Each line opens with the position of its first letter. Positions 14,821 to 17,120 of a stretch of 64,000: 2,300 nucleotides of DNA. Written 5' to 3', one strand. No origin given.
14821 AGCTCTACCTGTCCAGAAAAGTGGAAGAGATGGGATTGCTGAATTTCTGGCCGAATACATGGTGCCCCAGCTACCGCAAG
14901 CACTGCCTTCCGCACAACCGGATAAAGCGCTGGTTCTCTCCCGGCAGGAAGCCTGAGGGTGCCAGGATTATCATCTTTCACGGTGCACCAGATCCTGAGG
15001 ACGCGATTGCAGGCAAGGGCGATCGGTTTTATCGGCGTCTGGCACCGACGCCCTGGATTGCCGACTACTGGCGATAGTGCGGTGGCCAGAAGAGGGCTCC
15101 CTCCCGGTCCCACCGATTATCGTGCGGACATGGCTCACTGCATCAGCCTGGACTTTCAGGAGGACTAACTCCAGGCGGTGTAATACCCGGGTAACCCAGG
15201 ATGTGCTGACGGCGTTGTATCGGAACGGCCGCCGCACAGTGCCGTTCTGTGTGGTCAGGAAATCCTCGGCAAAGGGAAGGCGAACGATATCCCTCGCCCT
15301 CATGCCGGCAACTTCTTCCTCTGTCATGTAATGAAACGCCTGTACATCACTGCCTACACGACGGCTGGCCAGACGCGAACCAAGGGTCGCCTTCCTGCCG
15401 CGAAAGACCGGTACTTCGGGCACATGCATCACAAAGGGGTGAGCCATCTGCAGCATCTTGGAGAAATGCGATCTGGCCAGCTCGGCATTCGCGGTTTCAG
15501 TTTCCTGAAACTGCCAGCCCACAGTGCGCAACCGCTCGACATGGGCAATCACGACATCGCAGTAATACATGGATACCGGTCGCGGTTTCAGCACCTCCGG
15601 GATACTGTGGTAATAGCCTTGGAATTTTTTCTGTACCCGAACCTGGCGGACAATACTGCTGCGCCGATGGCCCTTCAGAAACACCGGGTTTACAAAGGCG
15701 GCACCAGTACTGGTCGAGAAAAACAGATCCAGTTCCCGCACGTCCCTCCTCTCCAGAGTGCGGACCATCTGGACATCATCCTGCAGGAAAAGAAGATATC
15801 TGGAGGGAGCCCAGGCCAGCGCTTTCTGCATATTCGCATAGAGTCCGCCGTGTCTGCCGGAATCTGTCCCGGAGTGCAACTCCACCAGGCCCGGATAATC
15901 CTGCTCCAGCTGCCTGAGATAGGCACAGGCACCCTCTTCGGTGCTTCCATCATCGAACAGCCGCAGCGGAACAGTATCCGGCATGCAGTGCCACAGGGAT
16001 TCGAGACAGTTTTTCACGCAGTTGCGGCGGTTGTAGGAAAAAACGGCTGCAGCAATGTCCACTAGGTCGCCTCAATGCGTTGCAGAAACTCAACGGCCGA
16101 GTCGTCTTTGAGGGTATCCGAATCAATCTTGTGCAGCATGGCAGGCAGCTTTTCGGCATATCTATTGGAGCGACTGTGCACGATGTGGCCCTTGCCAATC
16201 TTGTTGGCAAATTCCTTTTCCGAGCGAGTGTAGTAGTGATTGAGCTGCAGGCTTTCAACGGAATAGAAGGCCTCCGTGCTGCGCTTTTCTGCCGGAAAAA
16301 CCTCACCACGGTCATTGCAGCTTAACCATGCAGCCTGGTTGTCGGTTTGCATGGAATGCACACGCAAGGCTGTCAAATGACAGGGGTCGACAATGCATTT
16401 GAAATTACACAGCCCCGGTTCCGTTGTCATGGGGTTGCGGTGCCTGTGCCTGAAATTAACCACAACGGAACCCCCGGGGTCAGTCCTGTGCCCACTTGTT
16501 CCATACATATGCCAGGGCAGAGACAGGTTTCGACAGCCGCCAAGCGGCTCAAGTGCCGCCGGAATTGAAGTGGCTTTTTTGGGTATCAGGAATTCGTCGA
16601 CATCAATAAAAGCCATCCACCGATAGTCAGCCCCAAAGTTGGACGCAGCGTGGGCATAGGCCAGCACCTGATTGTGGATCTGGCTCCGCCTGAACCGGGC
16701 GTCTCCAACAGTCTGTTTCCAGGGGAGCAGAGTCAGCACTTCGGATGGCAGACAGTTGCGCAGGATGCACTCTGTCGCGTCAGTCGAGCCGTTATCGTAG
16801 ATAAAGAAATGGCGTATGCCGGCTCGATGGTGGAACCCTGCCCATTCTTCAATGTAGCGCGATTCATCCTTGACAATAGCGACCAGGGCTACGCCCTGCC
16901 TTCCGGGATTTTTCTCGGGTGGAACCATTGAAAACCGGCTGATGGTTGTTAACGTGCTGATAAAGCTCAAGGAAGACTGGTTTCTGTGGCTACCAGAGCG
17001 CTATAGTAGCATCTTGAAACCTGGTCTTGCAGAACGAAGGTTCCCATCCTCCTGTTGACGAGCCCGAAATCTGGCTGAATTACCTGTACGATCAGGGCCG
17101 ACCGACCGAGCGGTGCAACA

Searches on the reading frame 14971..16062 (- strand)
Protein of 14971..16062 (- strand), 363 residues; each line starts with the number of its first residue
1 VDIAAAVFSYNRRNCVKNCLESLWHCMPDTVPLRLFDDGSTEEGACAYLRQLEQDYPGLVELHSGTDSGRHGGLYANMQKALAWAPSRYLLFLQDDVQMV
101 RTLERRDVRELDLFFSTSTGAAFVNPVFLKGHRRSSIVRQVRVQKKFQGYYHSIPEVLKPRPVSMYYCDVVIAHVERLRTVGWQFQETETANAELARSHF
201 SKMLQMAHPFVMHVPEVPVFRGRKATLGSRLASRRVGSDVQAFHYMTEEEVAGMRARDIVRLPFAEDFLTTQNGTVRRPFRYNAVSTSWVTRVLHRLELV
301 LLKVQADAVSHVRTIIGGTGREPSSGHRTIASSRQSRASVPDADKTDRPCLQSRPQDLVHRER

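Call 72: search_protein_families(library=pfam, max_evalue=0.001, proteins=[window:14971-16062:-])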
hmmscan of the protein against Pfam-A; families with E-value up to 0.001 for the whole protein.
window:14971-16062:- (363 aa): 1 family
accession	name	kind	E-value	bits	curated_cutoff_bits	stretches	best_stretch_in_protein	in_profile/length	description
PF00535.33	Glycos_transf_2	-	3.2e-05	24.3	23.3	1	7-99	4-91/168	Glycosyl transferase family 2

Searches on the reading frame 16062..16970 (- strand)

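Call 72: search_protein_families(library=pfam, max_evalue=0.001, proteins=[window:16062-16970:-])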
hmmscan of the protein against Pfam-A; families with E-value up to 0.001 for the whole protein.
window:16062-16970:- (302 aa): 2 families
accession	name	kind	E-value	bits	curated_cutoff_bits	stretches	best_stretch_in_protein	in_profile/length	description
PF01697.33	Glyco_transf_92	-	2.1e-24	86.9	23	1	39-263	19-228/249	Glycosyltransferase family 92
PF13704.12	Glyco_tranf_2_4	-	3.8e-17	63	27.5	1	34-137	1-95/98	Glycosyl transferase family 2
